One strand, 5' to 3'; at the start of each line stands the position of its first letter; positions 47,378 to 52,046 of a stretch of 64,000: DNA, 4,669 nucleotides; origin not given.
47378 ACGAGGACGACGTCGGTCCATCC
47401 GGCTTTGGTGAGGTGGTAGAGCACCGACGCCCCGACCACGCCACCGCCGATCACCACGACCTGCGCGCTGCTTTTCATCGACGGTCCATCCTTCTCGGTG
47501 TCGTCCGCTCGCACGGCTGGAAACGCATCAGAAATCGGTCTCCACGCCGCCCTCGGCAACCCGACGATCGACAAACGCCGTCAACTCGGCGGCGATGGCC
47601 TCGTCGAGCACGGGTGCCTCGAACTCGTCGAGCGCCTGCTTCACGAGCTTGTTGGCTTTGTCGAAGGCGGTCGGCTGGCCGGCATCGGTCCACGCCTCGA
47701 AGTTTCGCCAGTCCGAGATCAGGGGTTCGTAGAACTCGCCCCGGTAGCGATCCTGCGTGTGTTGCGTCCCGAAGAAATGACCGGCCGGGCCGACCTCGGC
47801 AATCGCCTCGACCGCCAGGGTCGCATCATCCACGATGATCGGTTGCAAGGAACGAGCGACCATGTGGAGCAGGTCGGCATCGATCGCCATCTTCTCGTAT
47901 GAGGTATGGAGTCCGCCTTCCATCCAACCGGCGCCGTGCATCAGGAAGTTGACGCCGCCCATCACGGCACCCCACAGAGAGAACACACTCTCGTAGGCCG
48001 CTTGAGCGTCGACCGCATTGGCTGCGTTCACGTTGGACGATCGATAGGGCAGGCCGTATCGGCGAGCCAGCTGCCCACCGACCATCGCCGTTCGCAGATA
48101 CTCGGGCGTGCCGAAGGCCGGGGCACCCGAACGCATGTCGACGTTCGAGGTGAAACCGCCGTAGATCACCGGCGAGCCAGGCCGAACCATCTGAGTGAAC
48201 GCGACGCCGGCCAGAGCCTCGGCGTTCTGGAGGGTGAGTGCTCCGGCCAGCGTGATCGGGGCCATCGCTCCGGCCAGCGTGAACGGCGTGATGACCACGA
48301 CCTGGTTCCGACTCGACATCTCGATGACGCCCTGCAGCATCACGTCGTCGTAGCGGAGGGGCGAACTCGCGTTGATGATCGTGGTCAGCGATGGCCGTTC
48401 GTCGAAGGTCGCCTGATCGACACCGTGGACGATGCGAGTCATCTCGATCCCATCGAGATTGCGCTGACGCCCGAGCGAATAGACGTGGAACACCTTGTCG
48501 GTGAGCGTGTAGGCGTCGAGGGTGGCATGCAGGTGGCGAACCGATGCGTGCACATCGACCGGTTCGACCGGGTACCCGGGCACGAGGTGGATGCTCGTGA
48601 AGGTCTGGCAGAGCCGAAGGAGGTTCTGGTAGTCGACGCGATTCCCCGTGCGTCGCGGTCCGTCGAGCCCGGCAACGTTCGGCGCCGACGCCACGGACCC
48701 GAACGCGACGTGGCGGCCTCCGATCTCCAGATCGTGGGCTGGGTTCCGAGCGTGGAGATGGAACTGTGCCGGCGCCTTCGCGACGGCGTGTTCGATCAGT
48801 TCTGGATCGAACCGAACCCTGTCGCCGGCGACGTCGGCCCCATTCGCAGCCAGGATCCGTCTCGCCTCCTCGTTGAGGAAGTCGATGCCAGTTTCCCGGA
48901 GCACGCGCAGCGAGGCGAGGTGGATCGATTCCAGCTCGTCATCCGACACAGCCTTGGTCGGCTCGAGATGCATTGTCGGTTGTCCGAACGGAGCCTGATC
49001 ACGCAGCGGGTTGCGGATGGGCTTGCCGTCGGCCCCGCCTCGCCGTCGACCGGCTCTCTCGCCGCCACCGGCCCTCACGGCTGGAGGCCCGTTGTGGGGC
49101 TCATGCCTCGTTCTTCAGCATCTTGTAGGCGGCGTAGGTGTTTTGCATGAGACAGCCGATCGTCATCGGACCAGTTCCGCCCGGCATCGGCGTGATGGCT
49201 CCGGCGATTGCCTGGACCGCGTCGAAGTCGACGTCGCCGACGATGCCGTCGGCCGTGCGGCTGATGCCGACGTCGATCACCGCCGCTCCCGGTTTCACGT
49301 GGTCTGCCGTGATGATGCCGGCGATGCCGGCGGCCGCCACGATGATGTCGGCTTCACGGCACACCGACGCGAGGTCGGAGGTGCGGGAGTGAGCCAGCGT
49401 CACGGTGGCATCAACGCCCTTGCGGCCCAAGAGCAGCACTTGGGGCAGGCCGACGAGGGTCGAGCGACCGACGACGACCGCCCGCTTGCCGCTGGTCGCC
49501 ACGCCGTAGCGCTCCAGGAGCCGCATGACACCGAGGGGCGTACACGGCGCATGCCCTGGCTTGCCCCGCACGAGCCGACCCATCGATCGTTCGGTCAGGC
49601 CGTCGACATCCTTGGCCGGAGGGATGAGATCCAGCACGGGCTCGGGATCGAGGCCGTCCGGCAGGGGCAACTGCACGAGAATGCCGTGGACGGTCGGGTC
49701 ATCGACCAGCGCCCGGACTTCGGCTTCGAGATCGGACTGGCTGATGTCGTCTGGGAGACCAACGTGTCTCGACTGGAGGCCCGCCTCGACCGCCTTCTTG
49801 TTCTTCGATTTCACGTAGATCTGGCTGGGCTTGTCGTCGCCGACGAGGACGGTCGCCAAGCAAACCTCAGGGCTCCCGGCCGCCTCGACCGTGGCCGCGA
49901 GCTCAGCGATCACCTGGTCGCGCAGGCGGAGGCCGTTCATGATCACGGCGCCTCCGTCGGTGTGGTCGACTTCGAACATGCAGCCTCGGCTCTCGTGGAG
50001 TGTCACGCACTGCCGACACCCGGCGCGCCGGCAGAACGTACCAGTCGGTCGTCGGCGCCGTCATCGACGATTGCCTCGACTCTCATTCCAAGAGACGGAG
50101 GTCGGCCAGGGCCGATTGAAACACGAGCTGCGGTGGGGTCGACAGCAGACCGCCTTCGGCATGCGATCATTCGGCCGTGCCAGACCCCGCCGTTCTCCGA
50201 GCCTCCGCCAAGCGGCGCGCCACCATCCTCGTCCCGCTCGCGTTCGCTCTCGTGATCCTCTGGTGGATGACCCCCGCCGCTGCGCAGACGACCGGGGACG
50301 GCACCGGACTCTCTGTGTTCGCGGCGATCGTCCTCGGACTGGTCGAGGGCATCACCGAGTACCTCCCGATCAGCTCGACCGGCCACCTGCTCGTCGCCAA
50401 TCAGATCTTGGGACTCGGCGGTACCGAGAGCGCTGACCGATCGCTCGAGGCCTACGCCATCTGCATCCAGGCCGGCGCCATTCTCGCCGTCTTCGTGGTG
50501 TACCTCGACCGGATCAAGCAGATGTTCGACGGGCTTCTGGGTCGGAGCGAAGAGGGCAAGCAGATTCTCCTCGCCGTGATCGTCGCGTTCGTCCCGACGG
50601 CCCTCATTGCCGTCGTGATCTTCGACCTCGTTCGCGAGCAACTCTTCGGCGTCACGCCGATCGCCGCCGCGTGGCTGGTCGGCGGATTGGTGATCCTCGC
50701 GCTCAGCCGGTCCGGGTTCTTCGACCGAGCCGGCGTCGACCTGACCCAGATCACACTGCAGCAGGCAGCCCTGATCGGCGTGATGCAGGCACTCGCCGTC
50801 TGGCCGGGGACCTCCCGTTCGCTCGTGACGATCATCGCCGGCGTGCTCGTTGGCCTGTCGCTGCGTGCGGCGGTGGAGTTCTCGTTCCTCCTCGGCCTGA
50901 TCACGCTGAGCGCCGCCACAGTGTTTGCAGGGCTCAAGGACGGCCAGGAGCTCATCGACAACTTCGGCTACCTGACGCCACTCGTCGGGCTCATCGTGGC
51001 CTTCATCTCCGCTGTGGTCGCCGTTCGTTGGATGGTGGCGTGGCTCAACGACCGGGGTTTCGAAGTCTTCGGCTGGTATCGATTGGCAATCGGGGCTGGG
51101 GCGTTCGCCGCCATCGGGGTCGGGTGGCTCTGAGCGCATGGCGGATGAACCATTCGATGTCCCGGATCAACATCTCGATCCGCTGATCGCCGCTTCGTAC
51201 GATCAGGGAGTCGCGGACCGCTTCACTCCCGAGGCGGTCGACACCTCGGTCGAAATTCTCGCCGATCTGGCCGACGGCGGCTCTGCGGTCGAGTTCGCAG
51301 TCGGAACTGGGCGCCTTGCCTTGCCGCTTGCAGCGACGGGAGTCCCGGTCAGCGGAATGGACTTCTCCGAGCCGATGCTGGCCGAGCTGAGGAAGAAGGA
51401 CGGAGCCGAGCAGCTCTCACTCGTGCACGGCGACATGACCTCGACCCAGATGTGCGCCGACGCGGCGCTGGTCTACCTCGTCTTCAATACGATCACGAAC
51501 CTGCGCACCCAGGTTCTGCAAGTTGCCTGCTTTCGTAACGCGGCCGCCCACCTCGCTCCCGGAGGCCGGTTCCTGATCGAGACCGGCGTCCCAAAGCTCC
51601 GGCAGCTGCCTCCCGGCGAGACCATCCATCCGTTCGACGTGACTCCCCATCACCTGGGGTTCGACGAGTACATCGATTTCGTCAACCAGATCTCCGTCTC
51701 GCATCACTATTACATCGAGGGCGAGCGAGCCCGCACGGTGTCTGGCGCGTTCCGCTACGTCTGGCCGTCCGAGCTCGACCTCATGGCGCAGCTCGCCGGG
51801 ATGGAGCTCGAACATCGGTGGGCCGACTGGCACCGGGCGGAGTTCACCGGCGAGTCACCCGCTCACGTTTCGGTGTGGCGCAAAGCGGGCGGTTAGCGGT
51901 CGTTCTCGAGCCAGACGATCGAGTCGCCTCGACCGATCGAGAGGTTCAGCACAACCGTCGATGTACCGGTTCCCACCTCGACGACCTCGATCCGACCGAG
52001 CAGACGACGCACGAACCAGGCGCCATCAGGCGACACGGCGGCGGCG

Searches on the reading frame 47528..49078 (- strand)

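Call 98: search_protein_families(library=pfam, proteins=[window:47528-49078:-], max_evalue=0.00001)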
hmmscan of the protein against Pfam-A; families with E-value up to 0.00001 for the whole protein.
window:47528-49078:- (516 aa): 1 family
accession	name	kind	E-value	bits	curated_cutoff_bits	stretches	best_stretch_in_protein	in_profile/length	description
PF06253.16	MTTB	-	3.5e-192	639.3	25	1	11-511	1-500/500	Trimethylamine methyltransferase (MTTB)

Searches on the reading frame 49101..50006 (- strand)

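Call 98: search_protein_families(library=pfam, proteins=[window:49101-50006:-], max_evalue=0.00001)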
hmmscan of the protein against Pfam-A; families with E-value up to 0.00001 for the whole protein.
window:49101-50006:- (301 aa): 2 families
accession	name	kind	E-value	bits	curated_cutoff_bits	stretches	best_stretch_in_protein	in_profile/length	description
PF02882.25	THF_DHG_CYH_C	-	1.4e-58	197.2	27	1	140-296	3-158/160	Tetrahydrofolate dehydrogenase/cyclohydrolase, NAD(P)-binding domain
PF00763.28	THF_DHG_CYH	-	8.6e-31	107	32.8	1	24-135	2-115/115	Tetrahydrofolate dehydrogenase/cyclohydrolase, catalytic domain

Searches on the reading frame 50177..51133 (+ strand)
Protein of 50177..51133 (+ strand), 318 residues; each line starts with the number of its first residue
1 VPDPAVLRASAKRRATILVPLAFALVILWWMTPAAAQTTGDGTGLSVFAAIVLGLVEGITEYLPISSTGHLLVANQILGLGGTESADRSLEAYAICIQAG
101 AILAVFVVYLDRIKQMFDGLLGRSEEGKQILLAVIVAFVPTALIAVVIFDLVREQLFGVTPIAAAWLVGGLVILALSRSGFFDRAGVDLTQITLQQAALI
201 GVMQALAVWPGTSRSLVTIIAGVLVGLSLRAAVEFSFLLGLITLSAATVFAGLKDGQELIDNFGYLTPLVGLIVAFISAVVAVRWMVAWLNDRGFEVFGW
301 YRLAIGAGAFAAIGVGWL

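Call 98: search_protein_families(library=pfam, proteins=[window:50177-51133:+], max_evalue=0.00001)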
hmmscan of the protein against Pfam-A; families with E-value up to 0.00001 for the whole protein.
window:50177-51133:+ (318 aa): 1 family
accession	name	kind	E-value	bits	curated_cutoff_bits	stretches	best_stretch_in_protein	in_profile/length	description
PF02673.24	BacA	-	1.2e-65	222.2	33.4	1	50-307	1-256/257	Bacitracin resistance protein BacA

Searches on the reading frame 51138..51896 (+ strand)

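Call 98: search_protein_families(library=pfam, proteins=[window:51138-51896:+], max_evalue=0.00001)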
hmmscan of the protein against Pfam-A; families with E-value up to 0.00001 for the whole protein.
window:51138-51896:+ (252 aa): 3 families
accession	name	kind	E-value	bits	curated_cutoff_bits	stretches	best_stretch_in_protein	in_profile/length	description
PF13649.12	Methyltransf_25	-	8.1e-11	42.9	27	1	51-143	2-97/97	Methyltransferase domain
PF08241.18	Methyltransf_11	-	6.8e-10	39.9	21.2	1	52-147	2-95/95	Methyltransferase domain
PF08242.18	Methyltransf_12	-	1.1e-06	29.7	30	1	52-145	2-98/98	Methyltransferase domain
